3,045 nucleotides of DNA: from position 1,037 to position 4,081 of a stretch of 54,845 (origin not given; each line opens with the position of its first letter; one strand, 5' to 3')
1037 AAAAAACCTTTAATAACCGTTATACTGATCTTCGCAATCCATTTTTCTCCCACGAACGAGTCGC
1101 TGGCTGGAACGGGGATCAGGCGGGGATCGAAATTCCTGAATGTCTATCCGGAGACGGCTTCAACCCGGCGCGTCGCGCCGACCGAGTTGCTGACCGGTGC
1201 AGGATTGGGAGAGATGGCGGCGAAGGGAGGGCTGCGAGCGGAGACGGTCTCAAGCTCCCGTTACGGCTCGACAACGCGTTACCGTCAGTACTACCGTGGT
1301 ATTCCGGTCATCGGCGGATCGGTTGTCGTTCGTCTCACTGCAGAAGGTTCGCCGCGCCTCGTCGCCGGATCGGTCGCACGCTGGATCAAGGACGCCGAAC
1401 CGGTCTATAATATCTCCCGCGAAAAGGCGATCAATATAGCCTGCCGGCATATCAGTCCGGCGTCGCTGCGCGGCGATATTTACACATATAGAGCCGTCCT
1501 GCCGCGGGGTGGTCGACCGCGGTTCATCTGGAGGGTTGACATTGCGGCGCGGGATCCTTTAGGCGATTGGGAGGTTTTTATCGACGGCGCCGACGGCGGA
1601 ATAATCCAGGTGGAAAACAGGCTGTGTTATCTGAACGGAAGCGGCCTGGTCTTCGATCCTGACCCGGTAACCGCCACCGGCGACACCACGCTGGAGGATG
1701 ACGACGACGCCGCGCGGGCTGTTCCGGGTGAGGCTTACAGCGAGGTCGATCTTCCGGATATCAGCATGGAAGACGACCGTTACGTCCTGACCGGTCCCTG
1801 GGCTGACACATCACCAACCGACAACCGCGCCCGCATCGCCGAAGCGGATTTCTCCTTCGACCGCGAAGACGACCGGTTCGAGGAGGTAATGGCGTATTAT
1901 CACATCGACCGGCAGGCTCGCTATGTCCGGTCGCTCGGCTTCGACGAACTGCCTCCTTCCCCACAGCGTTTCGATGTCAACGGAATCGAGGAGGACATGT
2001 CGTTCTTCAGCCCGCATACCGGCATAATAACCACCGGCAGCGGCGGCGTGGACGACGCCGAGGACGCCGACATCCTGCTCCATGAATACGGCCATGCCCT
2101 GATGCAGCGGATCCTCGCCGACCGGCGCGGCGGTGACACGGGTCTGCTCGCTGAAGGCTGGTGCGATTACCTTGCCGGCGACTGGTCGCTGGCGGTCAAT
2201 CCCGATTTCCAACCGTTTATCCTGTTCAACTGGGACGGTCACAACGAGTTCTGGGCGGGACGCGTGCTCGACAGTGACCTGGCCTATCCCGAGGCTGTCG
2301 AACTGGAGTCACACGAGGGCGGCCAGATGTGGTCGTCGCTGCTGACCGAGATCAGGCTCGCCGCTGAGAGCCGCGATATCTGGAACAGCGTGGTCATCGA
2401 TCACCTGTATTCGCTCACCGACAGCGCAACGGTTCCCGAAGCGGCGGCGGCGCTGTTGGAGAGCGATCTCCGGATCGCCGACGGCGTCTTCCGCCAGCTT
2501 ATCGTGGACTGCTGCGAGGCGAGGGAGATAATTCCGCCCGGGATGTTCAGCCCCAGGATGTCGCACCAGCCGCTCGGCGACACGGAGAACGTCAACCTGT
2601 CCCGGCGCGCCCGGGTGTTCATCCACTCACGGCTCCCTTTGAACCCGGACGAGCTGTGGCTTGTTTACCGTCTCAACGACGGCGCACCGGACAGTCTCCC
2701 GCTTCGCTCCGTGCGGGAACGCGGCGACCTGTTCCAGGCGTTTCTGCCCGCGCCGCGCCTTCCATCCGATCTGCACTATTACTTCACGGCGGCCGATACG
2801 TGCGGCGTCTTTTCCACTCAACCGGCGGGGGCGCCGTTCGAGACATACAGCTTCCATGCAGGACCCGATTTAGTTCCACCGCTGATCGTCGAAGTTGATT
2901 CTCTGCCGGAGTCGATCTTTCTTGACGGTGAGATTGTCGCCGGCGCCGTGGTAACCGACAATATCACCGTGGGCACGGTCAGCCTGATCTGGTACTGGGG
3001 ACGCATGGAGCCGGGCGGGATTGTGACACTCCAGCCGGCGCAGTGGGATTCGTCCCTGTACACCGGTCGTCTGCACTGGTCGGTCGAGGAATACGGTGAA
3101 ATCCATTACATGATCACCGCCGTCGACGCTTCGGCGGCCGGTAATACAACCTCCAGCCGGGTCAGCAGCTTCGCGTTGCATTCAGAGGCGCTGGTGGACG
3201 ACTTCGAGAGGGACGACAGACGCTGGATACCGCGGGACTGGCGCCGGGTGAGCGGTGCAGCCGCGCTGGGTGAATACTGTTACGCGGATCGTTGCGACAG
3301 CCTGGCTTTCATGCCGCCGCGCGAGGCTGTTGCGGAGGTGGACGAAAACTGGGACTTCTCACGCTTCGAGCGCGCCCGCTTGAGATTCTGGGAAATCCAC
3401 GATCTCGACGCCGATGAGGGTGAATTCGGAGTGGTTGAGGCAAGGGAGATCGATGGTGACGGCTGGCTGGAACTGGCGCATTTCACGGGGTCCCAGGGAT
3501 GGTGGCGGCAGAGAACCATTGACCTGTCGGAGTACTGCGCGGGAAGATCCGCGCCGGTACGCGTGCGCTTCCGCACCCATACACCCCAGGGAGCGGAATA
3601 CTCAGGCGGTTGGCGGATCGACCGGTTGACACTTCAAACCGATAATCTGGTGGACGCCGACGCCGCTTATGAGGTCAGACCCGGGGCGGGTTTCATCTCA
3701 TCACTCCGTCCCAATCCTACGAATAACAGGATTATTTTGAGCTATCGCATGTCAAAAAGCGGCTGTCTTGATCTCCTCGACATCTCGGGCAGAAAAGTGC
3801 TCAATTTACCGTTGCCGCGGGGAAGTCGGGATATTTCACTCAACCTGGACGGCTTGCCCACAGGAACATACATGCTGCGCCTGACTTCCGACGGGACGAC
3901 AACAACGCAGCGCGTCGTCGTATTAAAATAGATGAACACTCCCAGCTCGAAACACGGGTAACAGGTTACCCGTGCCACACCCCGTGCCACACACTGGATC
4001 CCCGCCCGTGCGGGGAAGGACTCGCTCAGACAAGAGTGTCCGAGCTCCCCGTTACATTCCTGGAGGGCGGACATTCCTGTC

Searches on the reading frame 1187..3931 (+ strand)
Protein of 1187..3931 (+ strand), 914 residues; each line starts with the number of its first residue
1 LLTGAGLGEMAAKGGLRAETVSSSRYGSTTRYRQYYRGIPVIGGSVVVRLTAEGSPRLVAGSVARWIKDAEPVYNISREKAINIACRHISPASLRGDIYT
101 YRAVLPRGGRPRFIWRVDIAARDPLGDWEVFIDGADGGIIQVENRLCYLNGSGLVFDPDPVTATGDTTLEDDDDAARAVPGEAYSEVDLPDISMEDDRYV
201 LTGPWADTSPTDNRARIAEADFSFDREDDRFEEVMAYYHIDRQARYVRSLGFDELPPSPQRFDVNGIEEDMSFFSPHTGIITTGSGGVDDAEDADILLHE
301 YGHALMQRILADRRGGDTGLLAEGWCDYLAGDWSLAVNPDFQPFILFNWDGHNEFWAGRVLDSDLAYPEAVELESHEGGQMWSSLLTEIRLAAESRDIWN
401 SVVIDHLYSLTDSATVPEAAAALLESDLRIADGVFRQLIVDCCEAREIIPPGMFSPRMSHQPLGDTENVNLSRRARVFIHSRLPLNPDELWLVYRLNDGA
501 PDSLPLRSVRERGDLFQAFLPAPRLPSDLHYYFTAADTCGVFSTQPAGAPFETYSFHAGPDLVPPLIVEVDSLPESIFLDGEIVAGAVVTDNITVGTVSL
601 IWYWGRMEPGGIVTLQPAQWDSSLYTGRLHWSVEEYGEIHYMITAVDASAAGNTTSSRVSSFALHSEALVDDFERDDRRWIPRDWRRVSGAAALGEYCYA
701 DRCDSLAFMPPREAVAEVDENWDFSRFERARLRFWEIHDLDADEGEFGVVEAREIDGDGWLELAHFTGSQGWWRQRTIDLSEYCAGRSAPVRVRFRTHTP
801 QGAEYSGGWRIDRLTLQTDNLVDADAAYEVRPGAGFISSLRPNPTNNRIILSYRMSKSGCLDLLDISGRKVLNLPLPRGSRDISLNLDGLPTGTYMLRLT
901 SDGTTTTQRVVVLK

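Call 82: search_protein_families(library=pfam, proteins=[window:1187-3931:+], max_evalue=0.0001)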
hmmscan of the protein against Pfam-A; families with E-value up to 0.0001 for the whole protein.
window:1187-3931:+ (914 aa): 2 families
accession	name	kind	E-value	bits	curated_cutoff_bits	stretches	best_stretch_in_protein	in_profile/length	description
PF18962.6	Por_Secre_tail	-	2e-08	34.9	27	1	842-912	3-75/75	Secretion system C-terminal sorting domain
PF07504.19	FTP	-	1.1e-06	28.9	21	1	30-63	18-51/51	Fungalysin/Thermolysin Propeptide Motif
